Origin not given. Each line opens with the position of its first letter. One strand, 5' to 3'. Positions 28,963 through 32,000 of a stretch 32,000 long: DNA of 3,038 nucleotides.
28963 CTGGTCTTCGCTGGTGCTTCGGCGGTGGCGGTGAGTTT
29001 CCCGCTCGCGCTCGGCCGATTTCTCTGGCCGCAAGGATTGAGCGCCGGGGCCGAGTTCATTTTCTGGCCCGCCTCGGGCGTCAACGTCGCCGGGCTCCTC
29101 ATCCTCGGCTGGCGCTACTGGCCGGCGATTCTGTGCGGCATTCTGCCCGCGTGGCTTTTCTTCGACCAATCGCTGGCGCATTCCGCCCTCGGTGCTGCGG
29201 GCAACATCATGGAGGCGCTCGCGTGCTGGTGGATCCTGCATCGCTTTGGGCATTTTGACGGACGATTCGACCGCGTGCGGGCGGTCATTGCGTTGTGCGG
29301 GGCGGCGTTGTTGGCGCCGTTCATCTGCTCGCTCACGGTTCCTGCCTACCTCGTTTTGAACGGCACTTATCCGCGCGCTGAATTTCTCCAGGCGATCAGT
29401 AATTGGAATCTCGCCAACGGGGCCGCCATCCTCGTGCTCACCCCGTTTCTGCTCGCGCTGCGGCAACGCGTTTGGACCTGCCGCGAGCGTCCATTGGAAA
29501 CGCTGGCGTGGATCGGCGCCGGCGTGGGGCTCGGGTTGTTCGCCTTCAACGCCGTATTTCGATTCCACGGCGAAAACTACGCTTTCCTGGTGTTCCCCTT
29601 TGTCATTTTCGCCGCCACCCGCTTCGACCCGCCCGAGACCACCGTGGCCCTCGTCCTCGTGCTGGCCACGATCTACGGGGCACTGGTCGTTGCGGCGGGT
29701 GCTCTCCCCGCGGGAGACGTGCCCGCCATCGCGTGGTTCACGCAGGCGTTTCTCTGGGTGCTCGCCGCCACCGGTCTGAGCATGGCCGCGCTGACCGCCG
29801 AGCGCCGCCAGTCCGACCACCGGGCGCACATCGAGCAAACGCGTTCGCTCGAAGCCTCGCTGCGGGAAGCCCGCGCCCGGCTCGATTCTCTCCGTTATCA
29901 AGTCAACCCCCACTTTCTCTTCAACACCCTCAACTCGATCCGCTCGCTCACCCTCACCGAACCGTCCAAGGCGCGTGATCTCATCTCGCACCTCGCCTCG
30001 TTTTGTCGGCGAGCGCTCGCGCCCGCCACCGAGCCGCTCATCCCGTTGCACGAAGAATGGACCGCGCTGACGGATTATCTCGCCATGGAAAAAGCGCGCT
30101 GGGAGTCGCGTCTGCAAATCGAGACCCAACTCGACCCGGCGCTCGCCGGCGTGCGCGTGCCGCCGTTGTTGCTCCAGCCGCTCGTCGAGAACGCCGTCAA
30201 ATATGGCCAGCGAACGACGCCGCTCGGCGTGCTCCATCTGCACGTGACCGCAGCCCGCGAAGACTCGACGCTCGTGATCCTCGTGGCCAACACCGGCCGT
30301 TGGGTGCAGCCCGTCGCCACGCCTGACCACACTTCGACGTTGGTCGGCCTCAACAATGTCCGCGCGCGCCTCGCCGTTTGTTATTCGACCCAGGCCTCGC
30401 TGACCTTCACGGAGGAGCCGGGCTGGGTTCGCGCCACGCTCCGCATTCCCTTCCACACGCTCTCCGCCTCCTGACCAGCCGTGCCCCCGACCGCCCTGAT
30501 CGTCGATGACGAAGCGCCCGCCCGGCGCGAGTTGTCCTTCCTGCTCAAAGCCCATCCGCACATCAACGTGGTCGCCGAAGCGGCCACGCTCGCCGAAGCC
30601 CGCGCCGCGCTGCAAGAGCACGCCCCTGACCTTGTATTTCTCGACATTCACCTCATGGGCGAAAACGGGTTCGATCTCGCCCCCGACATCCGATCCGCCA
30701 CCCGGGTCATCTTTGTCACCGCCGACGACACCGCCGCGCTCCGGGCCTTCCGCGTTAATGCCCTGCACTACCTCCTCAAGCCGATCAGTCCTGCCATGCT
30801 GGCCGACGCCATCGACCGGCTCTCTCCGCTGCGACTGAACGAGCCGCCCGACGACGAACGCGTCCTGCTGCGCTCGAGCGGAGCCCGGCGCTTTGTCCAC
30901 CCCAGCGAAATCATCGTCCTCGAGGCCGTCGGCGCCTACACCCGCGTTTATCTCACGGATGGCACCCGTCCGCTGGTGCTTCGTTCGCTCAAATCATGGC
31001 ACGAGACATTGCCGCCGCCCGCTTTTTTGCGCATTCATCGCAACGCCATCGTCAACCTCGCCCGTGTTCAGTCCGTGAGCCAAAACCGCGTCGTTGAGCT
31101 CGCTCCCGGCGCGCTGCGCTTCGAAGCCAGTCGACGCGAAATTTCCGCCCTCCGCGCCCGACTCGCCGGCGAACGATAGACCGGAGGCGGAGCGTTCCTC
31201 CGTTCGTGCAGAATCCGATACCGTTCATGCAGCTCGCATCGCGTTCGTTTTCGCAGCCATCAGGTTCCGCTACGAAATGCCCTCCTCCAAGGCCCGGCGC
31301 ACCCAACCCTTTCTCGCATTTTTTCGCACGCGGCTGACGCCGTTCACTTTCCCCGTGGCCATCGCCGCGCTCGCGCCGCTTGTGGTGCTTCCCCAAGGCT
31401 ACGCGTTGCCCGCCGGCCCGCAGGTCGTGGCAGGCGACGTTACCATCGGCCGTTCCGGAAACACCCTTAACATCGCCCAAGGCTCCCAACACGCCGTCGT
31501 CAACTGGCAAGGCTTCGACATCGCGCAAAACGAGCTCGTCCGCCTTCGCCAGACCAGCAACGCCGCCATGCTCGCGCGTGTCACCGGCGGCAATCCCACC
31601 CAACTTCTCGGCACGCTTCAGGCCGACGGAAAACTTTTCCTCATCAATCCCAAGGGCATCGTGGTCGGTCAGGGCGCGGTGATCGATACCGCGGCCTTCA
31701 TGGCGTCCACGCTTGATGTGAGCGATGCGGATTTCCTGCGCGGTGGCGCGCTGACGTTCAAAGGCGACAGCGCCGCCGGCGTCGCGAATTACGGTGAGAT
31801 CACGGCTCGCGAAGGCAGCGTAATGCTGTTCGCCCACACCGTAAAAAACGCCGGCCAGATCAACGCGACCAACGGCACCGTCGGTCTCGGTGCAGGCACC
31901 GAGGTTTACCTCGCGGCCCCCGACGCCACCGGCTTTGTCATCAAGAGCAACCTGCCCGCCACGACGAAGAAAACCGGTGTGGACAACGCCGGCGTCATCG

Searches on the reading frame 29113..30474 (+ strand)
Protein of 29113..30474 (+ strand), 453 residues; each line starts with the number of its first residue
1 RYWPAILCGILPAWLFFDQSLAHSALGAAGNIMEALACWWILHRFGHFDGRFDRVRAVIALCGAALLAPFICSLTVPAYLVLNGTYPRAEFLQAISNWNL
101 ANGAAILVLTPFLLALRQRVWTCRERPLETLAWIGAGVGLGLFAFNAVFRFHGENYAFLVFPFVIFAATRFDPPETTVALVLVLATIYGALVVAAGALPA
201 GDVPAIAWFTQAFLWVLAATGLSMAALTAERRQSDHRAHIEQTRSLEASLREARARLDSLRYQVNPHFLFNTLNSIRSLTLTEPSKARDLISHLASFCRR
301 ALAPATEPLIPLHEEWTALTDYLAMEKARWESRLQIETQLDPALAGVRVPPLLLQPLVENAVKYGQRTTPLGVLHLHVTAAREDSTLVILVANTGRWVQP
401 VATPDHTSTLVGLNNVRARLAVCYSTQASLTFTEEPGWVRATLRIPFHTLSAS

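Call 47: search_protein_families(library=pfam, proteins=[window:29113-30474:+], max_evalue=0.01)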
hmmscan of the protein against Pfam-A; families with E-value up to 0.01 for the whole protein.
window:29113-30474:+ (453 aa): 3 families
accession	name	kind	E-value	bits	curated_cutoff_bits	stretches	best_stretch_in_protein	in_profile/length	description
PF06580.19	His_kinase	-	8.3e-22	77.7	25.2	1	255-334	1-81/81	Histidine kinase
PF05231.19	MASE1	-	1e-21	77.8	29.8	1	1-232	48-299/299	MASE1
PF02518.31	HATPase_c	-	0.0079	17.1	26.4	0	353-447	9-109/111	Histidine kinase-, DNA gyrase B-, and HSP90-like ATPase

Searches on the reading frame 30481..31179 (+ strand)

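Call 47: search_protein_families(library=pfam, proteins=[window:30481-31179:+], max_evalue=0.01)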
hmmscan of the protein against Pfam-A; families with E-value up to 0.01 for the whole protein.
window:30481-31179:+ (232 aa): 2 families
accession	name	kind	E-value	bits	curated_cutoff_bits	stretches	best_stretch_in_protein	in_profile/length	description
PF00072.30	Response_reg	-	1.2e-19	71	30.2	1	6-111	2-110/111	Response regulator receiver domain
PF04397.21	LytTR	-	1.6e-13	51.2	22.6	1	138-228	5-97/98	LytTr DNA-binding domain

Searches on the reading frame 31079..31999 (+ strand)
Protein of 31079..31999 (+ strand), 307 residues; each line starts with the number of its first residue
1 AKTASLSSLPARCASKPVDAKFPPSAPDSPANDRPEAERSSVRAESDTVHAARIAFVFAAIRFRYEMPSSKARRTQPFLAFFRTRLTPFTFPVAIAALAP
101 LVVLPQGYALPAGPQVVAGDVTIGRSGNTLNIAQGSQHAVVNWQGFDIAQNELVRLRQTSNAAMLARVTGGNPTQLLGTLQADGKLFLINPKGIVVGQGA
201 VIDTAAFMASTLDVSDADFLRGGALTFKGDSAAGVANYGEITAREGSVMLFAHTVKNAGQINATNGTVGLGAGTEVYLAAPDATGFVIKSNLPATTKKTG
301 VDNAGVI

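Call 47: search_protein_families(library=pfam, proteins=[window:31079-31999:+], max_evalue=0.01)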
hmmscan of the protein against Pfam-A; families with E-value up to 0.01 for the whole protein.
window:31079-31999:+ (307 aa): 1 family
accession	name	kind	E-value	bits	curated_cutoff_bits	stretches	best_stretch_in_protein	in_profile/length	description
PF05860.19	TPS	-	1.4e-26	94.3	33.5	1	114-277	8-179/252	TPS secretion domain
